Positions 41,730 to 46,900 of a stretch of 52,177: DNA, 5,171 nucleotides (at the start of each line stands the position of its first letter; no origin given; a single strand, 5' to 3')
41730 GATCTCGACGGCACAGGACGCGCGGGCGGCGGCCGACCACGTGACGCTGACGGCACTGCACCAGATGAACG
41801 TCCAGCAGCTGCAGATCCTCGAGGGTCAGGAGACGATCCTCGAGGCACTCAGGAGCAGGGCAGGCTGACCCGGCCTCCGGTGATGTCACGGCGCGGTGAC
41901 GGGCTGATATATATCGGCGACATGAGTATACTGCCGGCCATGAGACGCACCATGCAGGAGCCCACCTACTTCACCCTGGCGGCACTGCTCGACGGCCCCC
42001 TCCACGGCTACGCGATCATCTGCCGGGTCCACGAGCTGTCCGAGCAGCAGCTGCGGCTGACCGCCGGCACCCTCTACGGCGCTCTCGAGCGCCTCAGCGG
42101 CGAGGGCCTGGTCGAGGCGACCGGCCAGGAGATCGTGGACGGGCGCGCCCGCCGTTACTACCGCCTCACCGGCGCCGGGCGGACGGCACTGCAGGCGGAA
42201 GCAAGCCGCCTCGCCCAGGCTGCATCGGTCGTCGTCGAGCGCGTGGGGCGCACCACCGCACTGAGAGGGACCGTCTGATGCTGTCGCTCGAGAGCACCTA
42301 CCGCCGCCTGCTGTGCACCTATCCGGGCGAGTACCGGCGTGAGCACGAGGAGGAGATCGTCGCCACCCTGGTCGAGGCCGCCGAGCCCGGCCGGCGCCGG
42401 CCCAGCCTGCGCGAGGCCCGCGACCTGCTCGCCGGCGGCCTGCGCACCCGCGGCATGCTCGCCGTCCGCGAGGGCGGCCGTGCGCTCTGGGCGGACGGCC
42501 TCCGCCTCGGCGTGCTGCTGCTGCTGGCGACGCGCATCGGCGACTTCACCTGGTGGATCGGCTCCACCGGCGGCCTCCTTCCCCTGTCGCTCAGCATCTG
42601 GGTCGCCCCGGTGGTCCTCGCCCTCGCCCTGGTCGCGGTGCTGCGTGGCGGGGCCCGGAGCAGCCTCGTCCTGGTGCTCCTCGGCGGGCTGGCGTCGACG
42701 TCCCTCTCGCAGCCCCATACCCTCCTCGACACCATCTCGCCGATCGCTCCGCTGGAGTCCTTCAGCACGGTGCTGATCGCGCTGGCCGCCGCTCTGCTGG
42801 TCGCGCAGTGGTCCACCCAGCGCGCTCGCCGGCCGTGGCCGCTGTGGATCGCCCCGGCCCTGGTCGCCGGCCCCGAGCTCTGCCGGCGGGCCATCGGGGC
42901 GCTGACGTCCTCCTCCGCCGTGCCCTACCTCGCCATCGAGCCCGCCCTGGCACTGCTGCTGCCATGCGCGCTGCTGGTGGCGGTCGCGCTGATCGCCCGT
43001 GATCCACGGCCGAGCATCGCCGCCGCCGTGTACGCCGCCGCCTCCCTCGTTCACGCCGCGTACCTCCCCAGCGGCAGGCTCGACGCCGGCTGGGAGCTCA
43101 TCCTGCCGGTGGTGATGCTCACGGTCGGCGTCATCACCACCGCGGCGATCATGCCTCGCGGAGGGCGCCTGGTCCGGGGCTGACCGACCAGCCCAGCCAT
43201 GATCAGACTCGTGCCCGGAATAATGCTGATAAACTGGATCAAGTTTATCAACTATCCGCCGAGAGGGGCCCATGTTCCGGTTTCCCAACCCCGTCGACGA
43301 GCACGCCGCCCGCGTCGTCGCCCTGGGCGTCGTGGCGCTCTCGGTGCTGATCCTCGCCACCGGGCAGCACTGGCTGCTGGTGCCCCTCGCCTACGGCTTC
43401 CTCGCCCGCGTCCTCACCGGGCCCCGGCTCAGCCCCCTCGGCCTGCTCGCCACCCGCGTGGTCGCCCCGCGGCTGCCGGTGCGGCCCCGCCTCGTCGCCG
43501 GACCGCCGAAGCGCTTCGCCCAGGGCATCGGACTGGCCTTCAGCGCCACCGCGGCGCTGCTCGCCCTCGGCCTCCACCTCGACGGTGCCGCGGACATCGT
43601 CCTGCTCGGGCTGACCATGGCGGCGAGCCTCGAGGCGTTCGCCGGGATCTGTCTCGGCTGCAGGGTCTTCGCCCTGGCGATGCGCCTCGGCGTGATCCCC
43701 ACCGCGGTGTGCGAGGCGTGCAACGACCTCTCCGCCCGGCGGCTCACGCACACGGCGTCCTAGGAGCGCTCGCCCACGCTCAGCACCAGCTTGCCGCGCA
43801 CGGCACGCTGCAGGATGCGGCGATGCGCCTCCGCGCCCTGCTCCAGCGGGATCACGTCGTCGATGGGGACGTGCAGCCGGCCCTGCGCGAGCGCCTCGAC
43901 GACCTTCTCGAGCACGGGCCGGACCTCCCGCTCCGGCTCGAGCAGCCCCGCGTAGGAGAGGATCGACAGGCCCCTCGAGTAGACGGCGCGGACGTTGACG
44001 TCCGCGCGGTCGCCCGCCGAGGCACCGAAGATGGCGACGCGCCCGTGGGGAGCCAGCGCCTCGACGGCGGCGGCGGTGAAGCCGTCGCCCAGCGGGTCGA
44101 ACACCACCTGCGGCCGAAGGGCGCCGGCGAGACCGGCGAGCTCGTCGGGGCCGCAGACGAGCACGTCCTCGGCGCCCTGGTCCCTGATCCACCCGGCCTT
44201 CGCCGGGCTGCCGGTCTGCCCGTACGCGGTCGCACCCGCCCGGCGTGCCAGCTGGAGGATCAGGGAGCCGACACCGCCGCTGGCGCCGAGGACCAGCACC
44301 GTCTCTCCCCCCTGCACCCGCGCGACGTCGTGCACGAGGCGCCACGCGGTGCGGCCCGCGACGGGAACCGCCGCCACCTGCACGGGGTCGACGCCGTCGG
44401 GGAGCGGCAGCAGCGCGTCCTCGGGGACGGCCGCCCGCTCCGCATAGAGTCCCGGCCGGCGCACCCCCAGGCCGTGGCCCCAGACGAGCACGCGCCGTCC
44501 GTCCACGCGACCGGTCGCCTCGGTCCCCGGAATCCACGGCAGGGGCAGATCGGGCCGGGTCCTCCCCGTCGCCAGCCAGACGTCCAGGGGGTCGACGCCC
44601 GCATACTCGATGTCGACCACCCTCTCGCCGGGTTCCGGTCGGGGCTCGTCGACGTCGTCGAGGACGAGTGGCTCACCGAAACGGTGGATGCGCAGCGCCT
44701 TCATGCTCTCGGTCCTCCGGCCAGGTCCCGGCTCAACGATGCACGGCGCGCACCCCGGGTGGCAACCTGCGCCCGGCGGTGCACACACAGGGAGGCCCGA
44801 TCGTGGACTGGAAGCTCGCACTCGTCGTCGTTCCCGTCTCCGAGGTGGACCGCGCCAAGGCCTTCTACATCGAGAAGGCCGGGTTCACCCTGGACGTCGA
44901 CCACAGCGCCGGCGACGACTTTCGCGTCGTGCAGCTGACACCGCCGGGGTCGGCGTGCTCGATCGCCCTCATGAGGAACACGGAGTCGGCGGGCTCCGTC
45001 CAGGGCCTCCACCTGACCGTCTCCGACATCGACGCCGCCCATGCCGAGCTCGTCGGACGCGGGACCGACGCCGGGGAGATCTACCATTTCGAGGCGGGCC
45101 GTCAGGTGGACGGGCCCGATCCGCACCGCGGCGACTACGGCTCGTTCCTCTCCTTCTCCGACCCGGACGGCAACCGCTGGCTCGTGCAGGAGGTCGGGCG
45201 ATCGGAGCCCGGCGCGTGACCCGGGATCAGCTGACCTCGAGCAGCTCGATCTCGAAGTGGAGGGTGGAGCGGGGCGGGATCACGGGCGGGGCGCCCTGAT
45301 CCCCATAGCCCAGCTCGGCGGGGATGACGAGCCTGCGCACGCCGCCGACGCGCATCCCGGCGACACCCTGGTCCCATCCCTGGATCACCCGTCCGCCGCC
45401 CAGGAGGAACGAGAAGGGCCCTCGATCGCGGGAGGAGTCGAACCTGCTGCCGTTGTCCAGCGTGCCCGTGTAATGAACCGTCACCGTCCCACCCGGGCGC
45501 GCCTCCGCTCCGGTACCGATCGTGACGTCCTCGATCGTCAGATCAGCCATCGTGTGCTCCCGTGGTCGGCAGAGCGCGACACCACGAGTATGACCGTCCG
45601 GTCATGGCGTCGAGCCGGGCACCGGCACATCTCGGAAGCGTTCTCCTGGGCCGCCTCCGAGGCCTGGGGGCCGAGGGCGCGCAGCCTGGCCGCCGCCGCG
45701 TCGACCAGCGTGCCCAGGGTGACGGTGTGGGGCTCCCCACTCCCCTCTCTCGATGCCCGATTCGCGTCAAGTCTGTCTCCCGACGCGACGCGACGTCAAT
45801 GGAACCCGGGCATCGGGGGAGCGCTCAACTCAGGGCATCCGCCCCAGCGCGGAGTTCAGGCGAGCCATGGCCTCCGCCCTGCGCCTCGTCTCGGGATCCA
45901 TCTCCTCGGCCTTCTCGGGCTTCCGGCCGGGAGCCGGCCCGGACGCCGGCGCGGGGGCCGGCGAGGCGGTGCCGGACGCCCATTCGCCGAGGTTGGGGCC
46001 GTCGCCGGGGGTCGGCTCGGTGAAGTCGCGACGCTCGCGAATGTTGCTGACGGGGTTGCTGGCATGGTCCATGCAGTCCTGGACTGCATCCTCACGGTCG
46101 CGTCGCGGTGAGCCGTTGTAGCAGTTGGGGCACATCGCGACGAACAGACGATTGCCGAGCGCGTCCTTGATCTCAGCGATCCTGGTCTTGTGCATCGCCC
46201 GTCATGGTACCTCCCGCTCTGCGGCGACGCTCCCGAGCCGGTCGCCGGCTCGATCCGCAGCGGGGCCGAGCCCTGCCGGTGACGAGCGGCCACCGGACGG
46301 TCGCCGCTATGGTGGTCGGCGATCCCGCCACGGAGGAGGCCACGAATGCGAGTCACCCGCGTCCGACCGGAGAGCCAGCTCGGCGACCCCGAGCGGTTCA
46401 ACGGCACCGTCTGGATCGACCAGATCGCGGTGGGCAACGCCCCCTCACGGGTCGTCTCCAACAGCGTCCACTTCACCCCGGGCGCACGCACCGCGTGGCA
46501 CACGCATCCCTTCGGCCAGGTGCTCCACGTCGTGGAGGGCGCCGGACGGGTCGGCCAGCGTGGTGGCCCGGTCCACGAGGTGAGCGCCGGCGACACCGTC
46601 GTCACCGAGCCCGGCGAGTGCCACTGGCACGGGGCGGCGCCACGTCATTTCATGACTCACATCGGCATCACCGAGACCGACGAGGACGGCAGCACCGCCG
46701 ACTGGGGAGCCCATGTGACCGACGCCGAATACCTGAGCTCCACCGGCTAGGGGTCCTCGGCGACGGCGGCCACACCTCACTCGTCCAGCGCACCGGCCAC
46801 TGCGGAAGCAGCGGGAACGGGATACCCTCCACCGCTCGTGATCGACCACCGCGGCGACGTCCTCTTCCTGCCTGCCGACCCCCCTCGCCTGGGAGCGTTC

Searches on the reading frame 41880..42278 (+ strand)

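Call 85: search_protein_families(library=pfam, proteins=[window:41880-42278:+], max_evalue=0.0001)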
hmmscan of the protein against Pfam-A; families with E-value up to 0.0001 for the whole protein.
window:41880-42278:+ (132 aa): 1 family
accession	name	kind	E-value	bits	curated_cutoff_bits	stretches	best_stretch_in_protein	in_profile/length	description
PF03551.20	PadR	-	1.8e-18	66.7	27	1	33-105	2-74/75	Transcriptional regulator PadR-like family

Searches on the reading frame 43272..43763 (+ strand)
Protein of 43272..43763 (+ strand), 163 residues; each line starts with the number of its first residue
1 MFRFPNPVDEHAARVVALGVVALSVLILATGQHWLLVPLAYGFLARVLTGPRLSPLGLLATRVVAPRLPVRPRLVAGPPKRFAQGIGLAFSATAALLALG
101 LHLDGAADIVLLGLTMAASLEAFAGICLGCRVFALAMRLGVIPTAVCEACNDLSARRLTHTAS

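Call 85: search_protein_families(library=pfam, proteins=[window:43272-43763:+], max_evalue=0.0001)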
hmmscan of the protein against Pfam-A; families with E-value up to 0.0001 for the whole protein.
window:43272-43763:+ (163 aa): 1 family
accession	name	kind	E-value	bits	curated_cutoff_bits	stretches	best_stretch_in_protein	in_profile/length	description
PF14340.12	DUF4395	-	1.7e-35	122.6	24.5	1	8-138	1-130/130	Domain of unknown function (DUF4395)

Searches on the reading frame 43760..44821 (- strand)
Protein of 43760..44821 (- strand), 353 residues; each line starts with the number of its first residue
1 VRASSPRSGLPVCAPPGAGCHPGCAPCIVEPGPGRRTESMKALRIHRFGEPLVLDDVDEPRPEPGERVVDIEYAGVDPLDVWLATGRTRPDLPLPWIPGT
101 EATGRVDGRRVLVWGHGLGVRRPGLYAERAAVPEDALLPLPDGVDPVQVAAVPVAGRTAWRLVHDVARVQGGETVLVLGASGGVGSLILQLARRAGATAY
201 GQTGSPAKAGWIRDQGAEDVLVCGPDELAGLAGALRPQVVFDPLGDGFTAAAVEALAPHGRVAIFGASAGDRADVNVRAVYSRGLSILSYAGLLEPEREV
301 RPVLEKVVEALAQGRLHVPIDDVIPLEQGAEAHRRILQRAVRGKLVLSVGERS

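Call 85: search_protein_families(library=pfam, proteins=[window:43760-44821:-], max_evalue=0.0001)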
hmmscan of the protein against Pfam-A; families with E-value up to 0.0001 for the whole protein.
window:43760-44821:- (353 aa): 3 families
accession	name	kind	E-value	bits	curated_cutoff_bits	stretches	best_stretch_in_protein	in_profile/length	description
PF13602.12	ADH_zinc_N_2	-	2.1e-13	51.8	27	1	238-347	25-134/134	Zinc-binding dehydrogenase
PF00107.32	ADH_zinc_N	-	9.5e-13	48.7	31.8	1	183-305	1-125/129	Zinc-binding dehydrogenase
PF08240.17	ADH_N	-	2.5e-07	31.3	23.5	1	64-142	2-104/104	Alcohol dehydrogenase GroES-like domain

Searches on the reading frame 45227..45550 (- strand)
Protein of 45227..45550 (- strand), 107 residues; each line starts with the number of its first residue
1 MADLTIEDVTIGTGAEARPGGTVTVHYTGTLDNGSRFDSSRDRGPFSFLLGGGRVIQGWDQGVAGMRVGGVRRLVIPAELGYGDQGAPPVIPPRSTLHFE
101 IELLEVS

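Call 85: search_protein_families(library=pfam, proteins=[window:45227-45550:-], max_evalue=0.0001)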
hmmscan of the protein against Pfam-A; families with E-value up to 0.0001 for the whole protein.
window:45227-45550:- (107 aa): 1 family
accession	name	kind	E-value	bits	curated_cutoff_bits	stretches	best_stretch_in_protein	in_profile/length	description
PF00254.34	FKBP_C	-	7e-33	113.3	21.1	1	16-104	3-94/94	FKBP-type peptidyl-prolyl cis-trans isomerase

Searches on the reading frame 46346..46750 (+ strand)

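Call 85: search_protein_families(library=pfam, proteins=[window:46346-46750:+], max_evalue=0.0001)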
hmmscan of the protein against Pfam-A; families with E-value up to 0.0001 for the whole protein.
window:46346-46750:+ (134 aa): 3 families
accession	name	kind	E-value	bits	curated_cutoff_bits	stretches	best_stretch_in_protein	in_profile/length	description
PF07883.17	Cupin_2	-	1.8e-10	40.8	27.2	1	41-96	3-57/70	Cupin domain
PF02311.25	AraC_binding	-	3.9e-07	30.3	21.1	1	45-108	12-76/135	AraC-like ligand binding domain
PF05899.18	Cupin_3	-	3.1e-05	24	23.5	1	44-91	15-60/74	EutQ-like cupin domain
